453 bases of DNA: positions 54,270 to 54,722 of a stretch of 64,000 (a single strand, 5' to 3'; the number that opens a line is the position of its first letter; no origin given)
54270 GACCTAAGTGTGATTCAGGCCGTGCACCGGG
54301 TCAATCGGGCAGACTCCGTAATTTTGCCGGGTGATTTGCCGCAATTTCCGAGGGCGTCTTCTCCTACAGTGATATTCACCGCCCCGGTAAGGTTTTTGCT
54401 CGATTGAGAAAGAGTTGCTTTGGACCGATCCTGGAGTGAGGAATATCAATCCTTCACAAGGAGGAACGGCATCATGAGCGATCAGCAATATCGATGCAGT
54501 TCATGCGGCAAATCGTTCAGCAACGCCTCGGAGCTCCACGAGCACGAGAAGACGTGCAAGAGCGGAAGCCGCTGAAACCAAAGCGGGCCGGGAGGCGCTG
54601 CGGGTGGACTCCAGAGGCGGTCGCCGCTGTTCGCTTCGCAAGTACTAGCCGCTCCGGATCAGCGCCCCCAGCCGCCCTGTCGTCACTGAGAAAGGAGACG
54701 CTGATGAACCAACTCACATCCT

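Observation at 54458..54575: Hidden 33-aa eukaryote-style zinc-finger microprotein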

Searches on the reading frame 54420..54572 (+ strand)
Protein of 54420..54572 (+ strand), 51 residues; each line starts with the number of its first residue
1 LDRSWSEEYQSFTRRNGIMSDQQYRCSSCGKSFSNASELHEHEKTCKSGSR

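Call 7: find_homologous_proteins(query=window:54420-54572:+, max_evalue=0.01)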
Query window:54420-54572:+ (51 aa): 1 proteins with E <= 0.01 among 1 candidates.
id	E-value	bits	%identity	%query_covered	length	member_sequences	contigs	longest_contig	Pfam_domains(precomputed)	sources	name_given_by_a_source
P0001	4.1e-13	66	100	65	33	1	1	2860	PF00096.33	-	-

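Call 11: find_encoding_contigs(protein=P0001, flank=10000)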
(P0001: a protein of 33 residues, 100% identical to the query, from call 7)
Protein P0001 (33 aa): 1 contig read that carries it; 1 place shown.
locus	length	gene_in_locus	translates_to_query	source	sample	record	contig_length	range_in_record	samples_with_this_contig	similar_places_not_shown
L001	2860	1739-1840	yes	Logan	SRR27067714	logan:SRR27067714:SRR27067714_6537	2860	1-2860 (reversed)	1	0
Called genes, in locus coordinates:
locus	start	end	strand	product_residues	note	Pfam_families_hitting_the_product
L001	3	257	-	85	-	?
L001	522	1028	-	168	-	PF05974:DUF892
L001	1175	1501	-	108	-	PF23447:DUF7128 (weak)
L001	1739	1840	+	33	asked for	PF00096:zf-C2H2 (weak)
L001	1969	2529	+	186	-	PF01965:DJ-1_PfpI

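Call 41: find_homologous_proteins(query=A4, max_evalue=1)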
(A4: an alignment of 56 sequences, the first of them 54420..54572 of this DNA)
Query A4 (56 sequences) (51 aa, profile of the alignment): 68 proteins with E <= 1 among 124 candidates.
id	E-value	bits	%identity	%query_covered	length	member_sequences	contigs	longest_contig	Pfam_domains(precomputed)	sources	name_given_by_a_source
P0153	1.3e-12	65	54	47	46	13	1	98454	-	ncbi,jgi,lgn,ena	-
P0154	5.0e-12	63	54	47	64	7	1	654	-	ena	-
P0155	8.3e-12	62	43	59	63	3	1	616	PF13894.13,PF13465.13,PF16622.12,PF00096.33,PF12171.15,PF12874.14,PF13912.13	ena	-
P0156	8.5e-12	62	44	49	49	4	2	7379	PF23447.2,PF00096.33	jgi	jgi:hypothetical protein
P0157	9.8e-12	62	54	47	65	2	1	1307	-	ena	-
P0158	1.2e-11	62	54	47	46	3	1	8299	-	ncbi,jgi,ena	-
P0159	1.2e-11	62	54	47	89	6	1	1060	-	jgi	jgi:hypothetical protein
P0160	1.5e-11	61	36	49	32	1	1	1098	PF13913.13,PF13894.13,PF00096.33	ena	-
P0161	1.5e-11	61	50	47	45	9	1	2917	PF23447.2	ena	-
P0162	1.5e-11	61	54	47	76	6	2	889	-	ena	-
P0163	2.0e-11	61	43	45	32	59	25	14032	PF00096.33,PF13912.13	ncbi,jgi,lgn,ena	jgi:hypothetical protein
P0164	2.1e-11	61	50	47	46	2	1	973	-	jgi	-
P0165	2.2e-11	61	54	47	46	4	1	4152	-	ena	-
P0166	3.4e-11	60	43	45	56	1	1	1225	PF23447.2,PF12171.15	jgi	jgi:hypothetical protein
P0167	3.6e-11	60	50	47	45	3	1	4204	PF23447.2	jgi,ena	-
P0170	6.4e-11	59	44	49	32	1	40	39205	PF13913.13,PF13894.13,PF00096.33,PF13912.13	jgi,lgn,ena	-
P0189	2.1e-9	54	41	53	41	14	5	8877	PF23447.2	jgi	jgi:DNA-directed RNA polymerase subunit RPC12/RpoP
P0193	5.5e-9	53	35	45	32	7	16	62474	PF13913.13,PF16622.12,PF00096.33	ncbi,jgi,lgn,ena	-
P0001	6.2e-9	53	100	65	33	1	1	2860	PF00096.33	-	-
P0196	2.0e-8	51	35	45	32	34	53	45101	PF00096.33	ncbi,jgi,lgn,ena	jgi:hypothetical protein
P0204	6.3e-8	50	39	65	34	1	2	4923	PF23447.2,PF00096.33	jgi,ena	-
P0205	1.3e-7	49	41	53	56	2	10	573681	PF13912.13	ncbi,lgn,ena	ncbi:MAG: hypothetical protein ACLQVG_19455 [Terriglobia bacterium]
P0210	3.8e-6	44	44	53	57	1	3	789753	-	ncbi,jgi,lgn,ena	jgi:hypothetical protein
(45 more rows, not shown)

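Call 63: list_cluster_members(proteins=[P0163, P0196, P0153, P0210, P0205, P0170, P0193, P0158, P0189, P0204])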
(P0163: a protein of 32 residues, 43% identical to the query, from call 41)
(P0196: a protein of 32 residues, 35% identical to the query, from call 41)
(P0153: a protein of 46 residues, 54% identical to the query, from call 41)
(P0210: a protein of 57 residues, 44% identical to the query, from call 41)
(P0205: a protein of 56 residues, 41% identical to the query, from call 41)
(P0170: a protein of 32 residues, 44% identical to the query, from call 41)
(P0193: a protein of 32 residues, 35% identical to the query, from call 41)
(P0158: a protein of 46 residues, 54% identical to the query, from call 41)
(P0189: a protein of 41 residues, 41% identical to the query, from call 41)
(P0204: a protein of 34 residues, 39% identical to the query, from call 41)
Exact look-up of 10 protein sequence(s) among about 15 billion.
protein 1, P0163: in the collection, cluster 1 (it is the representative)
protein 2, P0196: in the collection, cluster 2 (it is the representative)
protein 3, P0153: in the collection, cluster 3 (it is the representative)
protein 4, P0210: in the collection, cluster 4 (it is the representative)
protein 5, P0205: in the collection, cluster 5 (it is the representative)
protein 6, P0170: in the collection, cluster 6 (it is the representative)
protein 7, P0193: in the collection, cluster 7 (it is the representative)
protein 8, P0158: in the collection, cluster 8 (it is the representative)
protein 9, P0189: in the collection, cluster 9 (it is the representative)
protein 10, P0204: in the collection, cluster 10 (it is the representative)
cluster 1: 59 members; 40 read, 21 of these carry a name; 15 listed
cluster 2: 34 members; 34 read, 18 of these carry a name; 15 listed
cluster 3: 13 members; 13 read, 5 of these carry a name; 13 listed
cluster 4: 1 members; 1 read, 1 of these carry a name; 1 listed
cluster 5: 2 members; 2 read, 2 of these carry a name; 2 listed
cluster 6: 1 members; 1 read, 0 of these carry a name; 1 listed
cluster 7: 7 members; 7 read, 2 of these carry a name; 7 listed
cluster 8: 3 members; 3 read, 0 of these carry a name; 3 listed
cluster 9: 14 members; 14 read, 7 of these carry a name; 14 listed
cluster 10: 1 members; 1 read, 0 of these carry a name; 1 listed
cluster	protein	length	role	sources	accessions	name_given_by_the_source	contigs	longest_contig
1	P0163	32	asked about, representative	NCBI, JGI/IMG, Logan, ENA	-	hypothetical protein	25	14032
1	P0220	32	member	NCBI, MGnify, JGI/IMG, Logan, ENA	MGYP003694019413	CR=1 FL=1 | hypothetical protein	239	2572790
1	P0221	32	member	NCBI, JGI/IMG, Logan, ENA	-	hypothetical protein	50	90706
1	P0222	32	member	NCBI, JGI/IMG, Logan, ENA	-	DNA-directed RNA polymerase subunit RPC12/RpoP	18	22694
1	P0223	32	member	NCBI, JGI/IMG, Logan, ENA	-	hypothetical protein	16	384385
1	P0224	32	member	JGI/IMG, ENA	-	DNA-directed RNA polymerase subunit RPC12/RpoP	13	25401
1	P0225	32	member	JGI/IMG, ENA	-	DNA-directed RNA polymerase subunit RPC12/RpoP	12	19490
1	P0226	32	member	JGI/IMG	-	DNA-directed RNA polymerase subunit RPC12/RpoP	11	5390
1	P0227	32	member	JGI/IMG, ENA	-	DNA-directed RNA polymerase subunit RPC12/RpoP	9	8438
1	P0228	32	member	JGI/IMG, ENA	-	DNA-directed RNA polymerase subunit RPC12/RpoP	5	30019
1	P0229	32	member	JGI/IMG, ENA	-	DNA-directed RNA polymerase subunit RPC12/RpoP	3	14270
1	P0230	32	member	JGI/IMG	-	DNA-directed RNA polymerase subunit RPC12/RpoP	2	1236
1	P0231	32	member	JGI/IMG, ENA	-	DNA-directed RNA polymerase subunit RPC12/RpoP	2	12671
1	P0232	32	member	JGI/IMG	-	DNA-directed RNA polymerase subunit RPC12/RpoP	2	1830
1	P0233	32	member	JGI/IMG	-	hypothetical protein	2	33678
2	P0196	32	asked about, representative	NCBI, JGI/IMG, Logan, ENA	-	hypothetical protein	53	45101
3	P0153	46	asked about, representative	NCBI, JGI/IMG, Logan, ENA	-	-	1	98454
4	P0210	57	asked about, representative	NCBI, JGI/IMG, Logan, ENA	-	hypothetical protein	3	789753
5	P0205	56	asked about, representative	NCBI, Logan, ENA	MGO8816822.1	MAG: hypothetical protein ACLQVG_19455 [Terriglobia bacterium]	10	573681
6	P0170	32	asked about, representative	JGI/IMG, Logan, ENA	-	-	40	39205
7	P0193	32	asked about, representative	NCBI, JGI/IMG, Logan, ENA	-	-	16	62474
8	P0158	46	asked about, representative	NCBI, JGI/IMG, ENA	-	-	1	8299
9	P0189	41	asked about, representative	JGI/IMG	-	DNA-directed RNA polymerase subunit RPC12/RpoP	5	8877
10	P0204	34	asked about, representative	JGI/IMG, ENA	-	-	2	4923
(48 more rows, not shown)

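Call 73: find_encoding_contigs(protein=P0210, flank=6000, max_places=4)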
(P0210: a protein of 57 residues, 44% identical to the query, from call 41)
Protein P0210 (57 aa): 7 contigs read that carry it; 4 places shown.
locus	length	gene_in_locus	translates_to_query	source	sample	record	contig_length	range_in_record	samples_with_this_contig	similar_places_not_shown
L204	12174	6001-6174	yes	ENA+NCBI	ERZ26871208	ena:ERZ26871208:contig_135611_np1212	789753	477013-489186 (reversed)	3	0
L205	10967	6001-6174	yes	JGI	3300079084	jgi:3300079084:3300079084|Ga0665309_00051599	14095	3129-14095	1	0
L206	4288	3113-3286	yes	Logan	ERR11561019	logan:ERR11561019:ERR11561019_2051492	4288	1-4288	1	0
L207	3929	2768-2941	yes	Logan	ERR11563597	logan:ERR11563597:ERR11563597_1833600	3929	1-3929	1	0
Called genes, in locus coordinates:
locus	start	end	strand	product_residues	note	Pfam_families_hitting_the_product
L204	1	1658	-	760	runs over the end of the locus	PF00989:PAS (weak), PF08448:PAS_4, PF08448:PAS_4, PF00989:PAS, PF08448:PAS_4, PF13426:PAS_9, PF07730:HisKA_3, PF02518:HATPase_c, +3 more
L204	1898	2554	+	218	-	PF00072:Response_reg, PF00196:GerE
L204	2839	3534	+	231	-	PF04366:Ysc84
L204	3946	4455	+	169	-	PF05974:DUF892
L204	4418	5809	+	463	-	PF01566:Nramp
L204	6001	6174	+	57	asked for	-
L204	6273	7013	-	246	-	-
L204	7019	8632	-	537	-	-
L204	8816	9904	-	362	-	PF04055:Radical_SAM, PF13353:Fer4_12 (weak), PF13186:SPASM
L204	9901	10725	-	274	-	PF01209:Ubie_methyltran, PF02353:CMAS (weak), PF13489:Methyltransf_23, PF13847:Methyltransf_31, PF08241:Methyltransf_11, PF08242:Methyltransf_12, PF13649:Methyltransf_25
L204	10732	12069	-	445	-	PF02310:B12-binding, PF04055:Radical_SAM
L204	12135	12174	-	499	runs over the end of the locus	PF02310:B12-binding, PF04055:Radical_SAM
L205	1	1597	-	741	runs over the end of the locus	PF00989:PAS (weak), PF08448:PAS_4, PF08448:PAS_4, PF00989:PAS, PF08448:PAS_4, PF13426:PAS_9, PF07730:HisKA_3, PF02518:HATPase_c, +3 more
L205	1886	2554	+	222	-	PF00072:Response_reg, PF00196:GerE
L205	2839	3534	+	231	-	PF04366:Ysc84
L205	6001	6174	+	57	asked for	-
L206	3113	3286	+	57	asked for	-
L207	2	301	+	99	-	?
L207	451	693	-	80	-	-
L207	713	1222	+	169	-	PF05974:DUF892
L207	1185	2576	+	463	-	PF01566:Nramp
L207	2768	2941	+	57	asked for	-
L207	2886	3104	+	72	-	-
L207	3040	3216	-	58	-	-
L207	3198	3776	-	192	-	-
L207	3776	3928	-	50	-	?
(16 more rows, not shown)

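Call 74: find_encoding_contigs(protein=P0220, flank=5000, max_places=4)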
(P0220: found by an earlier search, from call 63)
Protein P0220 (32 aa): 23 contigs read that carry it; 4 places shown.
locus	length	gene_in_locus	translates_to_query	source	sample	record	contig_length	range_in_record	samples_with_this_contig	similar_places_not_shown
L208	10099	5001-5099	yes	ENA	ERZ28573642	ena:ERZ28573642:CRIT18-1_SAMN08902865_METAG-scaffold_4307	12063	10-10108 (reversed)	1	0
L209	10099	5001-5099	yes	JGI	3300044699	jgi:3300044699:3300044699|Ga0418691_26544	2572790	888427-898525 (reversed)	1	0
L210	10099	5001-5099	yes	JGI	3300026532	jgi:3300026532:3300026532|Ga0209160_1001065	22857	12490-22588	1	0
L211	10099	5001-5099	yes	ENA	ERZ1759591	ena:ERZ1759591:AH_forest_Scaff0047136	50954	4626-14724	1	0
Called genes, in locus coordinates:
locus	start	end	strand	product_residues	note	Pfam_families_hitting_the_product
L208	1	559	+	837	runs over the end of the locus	?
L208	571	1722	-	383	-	PF04909:Amidohydro_2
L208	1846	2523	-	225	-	PF01435:Peptidase_M48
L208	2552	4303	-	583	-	PF02776:TPP_enzyme_N, PF00205:TPP_enzyme_M, PF02775:TPP_enzyme_C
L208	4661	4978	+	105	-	-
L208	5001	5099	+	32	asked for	PF16622:zf-C2H2_11 (faint), PF00096:zf-C2H2 (weak)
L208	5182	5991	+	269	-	PF05239:PRC (faint)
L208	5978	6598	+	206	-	-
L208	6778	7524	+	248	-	PF01177:Asp_Glu_race (weak), PF17645:Amdase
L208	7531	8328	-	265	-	-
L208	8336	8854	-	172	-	PF04542:Sigma70_r2, PF07638:Sigma70_ECF (weak), PF22029:PhyR_sigma2, PF08281:Sigma70_r4_2, PF04545:Sigma70_r4 (weak)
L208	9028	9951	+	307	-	PF00149:Metallophos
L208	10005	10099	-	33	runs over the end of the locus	?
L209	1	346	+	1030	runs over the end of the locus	PF00873:ACR_tran, PF03176:MMPL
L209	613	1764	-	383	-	PF04909:Amidohydro_2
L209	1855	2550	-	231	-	PF01435:Peptidase_M48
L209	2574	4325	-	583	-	PF02776:TPP_enzyme_N, PF00205:TPP_enzyme_M, PF02775:TPP_enzyme_C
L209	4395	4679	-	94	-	-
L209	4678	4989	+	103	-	-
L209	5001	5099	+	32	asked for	PF16622:zf-C2H2_11 (faint), PF00096:zf-C2H2 (weak)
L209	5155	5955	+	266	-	PF05239:PRC (faint)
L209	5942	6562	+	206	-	-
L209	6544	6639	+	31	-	-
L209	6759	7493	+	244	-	PF01177:Asp_Glu_race (weak), PF17645:Amdase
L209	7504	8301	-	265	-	PF13490:zf-HC2 (weak)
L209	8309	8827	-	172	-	PF04542:Sigma70_r2, PF07638:Sigma70_ECF (weak), PF22029:PhyR_sigma2, PF08281:Sigma70_r4_2, PF04545:Sigma70_r4 (weak)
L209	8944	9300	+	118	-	PF13473:Cupredoxin_1, PF00127:Copper-bind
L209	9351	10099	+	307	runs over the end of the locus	PF00149:Metallophos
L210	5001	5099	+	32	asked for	PF16622:zf-C2H2_11 (faint), PF00096:zf-C2H2 (weak)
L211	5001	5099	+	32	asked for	PF16622:zf-C2H2_11 (faint), PF00096:zf-C2H2 (weak)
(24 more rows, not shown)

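Call 77: search_protein_families(library=ncbifam, proteins=[L209:5155-5952:+, L209:4678-4986:+, L209:5942-6559:+], max_evalue=0.00001)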
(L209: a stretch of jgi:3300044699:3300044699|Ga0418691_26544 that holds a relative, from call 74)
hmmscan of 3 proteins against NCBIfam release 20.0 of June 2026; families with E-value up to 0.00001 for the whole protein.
L209:5155-5952:+ (266 aa): 1 family
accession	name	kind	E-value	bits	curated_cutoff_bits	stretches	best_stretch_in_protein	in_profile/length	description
TIGR01150.2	puhA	equivalog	2.4e-12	46.9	200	0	7-104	150-250/262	photosynthetic reaction center subunit H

L209:4678-4986:+ (103 aa): 0 families

L209:5942-6559:+ (206 aa): 0 families

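Call 88: search_protein_families(library=pfam, proteins=[L209:4678-4986:+, L209:5942-6559:+, L209:5155-5952:+, L204:6273-7010:-, L204:7019-8629:-], max_evalue=0.1)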
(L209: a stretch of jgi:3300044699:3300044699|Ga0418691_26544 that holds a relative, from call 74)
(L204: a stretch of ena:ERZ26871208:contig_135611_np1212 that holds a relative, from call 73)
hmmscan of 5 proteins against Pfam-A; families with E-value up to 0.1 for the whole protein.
L209:4678-4986:+ (103 aa): 2 families
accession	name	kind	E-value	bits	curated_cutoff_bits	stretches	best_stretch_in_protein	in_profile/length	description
PF11604.15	CusF_Ec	-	0.0099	16.2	27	0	44-97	2-64/72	Copper binding periplasmic protein CusF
PF23494.1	bPH_10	-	0.017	15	27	1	5-75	62-132/151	YqeB-like bacterial PH domain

L209:5942-6559:+ (206 aa): 0 families

L209:5155-5952:+ (266 aa): 1 family
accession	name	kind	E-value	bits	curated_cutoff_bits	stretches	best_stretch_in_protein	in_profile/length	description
PF05239.21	PRC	-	1.2e-12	48.1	21.2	2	148-219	5-76/78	PRC-barrel domain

L204:6273-7010:- (245 aa): 3 families
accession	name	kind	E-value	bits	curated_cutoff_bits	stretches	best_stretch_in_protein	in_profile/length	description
PF13620.12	CarboxypepD_reg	-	0.00038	21.2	32.3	1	146-191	16-65/82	Carboxypeptidase regulatory-like domain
PF14686.12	fn3_3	-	0.0012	19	24.4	1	156-183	27-54/75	Polysaccharide lyase family 4, domain II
PF00127.26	Copper-bind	-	0.079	13.8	21.2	0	79-151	13-98/99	Copper binding proteins, plastocyanin/azurin family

L204:7019-8629:- (536 aa): 8 families
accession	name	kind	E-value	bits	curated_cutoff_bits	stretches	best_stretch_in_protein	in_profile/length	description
PF08954.16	Trimer_CC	-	0.00071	19.6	27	0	35-64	10-39/52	Trimerisation motif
PF18210.6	Knl1_RWD_C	-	0.0093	16.6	27.8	1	41-90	8-58/151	Knl1 RWD C-terminal domain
PF06005.17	ZapB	-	0.01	16.7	31.5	1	41-83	8-50/71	Cell division protein ZapB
PF11598.13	COMP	-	0.017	15.9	23.9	1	44-79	1-36/45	Cartilage oligomeric matrix protein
PF12325.13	TMF_TATA_bd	-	0.022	15.3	29.1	1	45-146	13-114/115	TATA element modulatory factor 1 TATA binding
PF25450.1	Rab11-FIP3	-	0.034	14.9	31.9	0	42-88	59-105/125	Rab11-FIP3-like domain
PF09849.14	DUF2076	-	0.042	14.3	38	1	94-185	21-102/265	Uncharacterized protein conserved in bacteria (DUF2076)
PF08286.16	Spc24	-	0.076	13.7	25.3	0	42-82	2-42/109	Spc24 subunit of Ndc80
